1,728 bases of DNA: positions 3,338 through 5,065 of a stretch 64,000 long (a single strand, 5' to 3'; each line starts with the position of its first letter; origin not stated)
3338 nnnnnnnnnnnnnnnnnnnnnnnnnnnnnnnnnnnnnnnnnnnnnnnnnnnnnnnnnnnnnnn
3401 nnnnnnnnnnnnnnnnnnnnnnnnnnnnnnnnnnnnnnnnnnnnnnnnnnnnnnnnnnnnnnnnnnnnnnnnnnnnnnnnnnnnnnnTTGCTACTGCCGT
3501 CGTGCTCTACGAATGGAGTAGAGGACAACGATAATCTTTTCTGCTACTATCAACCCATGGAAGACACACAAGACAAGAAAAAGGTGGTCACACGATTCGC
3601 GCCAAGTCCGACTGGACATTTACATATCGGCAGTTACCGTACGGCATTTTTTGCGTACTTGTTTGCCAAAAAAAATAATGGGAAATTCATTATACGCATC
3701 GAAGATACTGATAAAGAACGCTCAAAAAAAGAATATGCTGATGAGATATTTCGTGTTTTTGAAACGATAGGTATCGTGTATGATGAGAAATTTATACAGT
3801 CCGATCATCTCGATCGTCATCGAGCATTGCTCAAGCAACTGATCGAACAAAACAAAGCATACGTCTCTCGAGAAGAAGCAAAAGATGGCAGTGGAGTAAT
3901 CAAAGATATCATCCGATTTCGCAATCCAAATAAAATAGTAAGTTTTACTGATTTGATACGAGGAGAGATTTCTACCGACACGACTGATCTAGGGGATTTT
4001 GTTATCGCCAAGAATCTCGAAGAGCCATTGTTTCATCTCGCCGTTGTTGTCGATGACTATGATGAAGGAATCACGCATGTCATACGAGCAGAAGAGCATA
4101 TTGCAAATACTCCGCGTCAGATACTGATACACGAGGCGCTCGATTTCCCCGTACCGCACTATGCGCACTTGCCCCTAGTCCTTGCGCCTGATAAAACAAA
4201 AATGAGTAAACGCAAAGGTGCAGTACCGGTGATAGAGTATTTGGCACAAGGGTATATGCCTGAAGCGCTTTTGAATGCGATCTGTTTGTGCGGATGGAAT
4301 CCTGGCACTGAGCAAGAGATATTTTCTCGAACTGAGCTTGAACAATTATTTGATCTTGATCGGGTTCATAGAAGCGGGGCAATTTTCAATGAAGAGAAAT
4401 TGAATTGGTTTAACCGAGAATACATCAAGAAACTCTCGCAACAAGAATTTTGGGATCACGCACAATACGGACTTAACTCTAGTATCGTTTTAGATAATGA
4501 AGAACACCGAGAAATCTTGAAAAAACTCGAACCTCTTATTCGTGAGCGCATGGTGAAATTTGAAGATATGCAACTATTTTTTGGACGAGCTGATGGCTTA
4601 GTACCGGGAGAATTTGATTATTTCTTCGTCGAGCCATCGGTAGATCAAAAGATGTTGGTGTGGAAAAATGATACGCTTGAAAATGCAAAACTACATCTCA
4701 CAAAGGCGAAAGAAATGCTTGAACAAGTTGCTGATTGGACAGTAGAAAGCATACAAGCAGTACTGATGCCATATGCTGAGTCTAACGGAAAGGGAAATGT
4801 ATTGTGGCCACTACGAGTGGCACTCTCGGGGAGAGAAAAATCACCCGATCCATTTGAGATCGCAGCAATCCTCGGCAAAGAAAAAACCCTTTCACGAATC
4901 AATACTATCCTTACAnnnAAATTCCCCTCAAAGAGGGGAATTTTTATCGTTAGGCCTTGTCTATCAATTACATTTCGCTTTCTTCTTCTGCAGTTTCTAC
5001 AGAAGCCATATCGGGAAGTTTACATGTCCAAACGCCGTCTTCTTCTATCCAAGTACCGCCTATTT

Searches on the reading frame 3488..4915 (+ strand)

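Call 18: search_protein_families(library=pfam, proteins=[window:3488-4915:+], max_evalue=0.001)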
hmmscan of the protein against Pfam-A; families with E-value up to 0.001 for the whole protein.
window:3488-4915:+ (476 aa): 2 families
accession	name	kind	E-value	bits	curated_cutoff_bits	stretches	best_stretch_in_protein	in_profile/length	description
PF00749.27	tRNA-synt_1c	-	6.9e-80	268.7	23.4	2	138-307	142-314/314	tRNA synthetases class I (E and Q), catalytic domain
PF19269.4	Anticodon_2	-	9.3e-25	88.1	23.6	1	339-474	11-140/141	Anticodon binding domain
